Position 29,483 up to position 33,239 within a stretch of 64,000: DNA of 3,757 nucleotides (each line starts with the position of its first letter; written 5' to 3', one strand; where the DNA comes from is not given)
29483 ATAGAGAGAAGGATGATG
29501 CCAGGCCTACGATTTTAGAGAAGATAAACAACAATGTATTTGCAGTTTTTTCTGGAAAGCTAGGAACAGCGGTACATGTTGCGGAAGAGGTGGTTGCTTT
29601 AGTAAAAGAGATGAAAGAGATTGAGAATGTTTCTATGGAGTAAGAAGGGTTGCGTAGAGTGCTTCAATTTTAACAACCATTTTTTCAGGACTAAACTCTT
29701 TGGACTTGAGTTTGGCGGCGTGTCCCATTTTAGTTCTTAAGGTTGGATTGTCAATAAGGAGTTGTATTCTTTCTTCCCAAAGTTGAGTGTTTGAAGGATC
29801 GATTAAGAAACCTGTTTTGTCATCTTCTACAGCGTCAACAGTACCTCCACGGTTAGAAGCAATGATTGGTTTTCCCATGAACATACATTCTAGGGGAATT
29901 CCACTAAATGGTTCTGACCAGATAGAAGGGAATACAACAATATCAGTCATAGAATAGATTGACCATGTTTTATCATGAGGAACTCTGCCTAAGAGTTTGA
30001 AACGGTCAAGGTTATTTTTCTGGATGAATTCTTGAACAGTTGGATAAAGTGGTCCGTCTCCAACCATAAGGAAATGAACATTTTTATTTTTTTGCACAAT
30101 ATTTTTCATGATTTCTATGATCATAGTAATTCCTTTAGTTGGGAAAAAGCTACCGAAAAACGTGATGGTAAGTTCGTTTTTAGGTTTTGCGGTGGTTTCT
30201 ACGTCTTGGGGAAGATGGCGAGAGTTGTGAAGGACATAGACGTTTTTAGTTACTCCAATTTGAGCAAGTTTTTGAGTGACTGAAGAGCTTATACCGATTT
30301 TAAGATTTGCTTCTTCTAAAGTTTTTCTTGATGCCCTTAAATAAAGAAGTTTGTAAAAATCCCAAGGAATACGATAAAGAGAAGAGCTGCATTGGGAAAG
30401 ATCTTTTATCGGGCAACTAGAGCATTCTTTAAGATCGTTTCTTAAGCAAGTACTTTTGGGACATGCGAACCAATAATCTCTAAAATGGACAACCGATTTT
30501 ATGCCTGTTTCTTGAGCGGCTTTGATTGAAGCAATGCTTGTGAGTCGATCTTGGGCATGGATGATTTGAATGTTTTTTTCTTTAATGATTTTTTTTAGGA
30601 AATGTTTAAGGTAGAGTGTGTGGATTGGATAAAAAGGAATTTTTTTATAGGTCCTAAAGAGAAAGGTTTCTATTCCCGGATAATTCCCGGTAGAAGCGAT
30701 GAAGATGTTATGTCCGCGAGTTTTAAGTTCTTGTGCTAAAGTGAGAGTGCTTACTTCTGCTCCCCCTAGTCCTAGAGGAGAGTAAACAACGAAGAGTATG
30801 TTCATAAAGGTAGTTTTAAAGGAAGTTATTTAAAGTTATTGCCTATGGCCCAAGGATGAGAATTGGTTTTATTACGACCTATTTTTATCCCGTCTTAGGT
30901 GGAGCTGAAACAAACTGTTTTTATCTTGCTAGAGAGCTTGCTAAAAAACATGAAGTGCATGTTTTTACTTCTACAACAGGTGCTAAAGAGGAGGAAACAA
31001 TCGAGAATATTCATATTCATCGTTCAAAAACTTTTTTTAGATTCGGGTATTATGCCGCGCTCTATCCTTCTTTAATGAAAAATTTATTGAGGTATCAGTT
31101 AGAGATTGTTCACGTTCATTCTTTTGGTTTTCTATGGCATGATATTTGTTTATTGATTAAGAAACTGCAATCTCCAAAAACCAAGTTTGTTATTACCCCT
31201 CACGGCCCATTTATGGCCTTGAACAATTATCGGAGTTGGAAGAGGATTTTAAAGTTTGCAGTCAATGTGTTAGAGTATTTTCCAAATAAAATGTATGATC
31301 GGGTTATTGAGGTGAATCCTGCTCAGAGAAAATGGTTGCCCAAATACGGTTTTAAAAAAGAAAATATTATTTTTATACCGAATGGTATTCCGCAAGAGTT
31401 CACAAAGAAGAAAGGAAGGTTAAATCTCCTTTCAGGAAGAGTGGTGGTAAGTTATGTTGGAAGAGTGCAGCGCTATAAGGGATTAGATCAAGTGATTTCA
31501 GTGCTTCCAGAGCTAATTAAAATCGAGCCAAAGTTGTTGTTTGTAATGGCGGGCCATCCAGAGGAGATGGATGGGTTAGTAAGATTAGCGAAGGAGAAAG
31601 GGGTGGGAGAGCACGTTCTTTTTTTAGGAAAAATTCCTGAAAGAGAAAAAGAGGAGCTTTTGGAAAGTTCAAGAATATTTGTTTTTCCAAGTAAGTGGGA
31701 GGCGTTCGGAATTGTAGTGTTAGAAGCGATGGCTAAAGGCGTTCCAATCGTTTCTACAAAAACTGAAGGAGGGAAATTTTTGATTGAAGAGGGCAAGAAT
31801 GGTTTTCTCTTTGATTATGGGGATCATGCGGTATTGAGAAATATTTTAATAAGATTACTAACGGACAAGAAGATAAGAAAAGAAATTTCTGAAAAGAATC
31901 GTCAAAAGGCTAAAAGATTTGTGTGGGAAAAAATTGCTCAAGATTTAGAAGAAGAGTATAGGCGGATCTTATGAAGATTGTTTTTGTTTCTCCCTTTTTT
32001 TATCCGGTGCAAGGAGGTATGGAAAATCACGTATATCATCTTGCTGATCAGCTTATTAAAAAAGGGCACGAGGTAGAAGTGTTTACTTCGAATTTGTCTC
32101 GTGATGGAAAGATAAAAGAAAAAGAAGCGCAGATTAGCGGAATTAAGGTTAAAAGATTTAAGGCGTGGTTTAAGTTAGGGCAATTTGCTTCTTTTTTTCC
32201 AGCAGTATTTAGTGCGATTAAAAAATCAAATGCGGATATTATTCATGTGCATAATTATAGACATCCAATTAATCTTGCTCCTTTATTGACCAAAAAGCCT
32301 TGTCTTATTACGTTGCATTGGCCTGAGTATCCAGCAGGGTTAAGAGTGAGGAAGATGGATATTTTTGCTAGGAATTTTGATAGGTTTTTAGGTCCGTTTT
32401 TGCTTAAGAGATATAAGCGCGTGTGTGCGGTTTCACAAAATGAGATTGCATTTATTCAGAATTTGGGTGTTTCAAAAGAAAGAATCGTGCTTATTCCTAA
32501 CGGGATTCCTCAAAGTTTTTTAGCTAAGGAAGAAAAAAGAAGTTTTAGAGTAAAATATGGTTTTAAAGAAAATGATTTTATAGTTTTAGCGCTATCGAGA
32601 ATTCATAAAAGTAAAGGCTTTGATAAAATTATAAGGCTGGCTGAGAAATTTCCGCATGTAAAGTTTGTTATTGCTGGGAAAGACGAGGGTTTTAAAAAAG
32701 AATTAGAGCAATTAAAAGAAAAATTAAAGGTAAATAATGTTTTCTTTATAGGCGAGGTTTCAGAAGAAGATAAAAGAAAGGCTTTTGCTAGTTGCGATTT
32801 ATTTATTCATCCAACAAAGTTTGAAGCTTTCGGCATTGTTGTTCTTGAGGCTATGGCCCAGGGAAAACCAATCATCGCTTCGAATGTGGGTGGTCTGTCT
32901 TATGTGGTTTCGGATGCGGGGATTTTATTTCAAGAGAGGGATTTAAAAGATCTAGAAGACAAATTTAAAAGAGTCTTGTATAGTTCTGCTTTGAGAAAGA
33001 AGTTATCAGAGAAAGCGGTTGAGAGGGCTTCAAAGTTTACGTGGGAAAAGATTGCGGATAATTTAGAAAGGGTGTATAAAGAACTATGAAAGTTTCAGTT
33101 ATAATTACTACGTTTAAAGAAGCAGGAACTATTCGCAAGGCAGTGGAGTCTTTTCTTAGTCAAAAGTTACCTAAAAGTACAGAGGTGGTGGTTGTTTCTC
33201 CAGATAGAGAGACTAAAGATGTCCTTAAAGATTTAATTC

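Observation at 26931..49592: Five class-I SAM methyltransferases (plus two B12-rSAM candidates) in the glyco island predict a heavily methylated glycan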

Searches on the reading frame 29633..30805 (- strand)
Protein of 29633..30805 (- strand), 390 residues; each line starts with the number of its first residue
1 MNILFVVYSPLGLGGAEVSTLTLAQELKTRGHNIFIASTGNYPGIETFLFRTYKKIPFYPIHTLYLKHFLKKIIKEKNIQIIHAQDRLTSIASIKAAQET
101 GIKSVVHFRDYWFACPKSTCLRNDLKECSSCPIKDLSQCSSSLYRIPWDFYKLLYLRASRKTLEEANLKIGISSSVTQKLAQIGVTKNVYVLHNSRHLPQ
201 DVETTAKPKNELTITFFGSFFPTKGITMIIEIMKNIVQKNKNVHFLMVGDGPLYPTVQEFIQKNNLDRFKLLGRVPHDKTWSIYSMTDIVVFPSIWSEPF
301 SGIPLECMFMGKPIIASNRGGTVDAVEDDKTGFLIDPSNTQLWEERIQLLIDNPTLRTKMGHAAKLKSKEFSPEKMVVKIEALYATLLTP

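Call 9: search_protein_families(library=pfam, proteins=[window:29633-30805:-], max_evalue=0.001)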
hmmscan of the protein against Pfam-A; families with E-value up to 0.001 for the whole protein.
window:29633-30805:- (390 aa): 5 families
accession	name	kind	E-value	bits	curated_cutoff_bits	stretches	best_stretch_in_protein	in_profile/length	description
PF00534.26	Glycos_transf_1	-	2.6e-35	121.9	26.4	1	203-365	7-170/172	Glycosyl transferases group 1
PF13692.12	Glyco_trans_1_4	-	5.8e-28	98.4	27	1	213-353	3-142/142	Glycosyl transferases group 1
PF13439.12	Glyco_transf_4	-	9.7e-15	55.4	28.5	1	14-194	2-164/170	Glycosyltransferase Family 4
PF13579.12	Glyco_trans_4_4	-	1.5e-05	25.8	29.7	1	14-116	1-109/158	Glycosyl transferase 4-like domain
PF13477.12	Glyco_trans_4_2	-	0.00045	20.8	23.4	0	17-94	10-89/139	Glycosyl transferase 4-like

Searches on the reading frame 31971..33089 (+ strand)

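Call 10: search_protein_families(library=pfam, proteins=[window:31971-33089:+], max_evalue=0.001)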
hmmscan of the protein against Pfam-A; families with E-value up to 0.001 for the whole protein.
window:31971-33089:+ (372 aa): 8 families
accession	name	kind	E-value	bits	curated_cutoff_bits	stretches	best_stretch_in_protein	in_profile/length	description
PF00534.26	Glycos_transf_1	-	1.6e-37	129.1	26.4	1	190-350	3-170/172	Glycosyl transferases group 1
PF13439.12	Glyco_transf_4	-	8.5e-28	97.9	28.5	1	15-180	2-167/170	Glycosyltransferase Family 4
PF13692.12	Glyco_trans_1_4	-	2.5e-26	93.1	27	1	204-336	3-140/142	Glycosyl transferases group 1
PF13579.12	Glyco_trans_4_4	-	7.5e-20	72.3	29.7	1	15-178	1-158/158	Glycosyl transferase 4-like domain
PF13524.12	Glyco_trans_1_2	-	1.6e-08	35.1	25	1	222-366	7-143/144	Glycosyl transferase-like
PF13477.12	Glyco_trans_4_2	-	3.1e-08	34.3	23.4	1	18-116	10-107/139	Glycosyl transferase 4-like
PF20706.3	GT4-conflict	-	7.4e-07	28.9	26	1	199-316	194-323/385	Family 4 Glycosyltransferase in conflict systems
PF08323.17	Glyco_transf_5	-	0.00017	21.9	22.7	0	2-44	1-45/239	Starch synthase catalytic domain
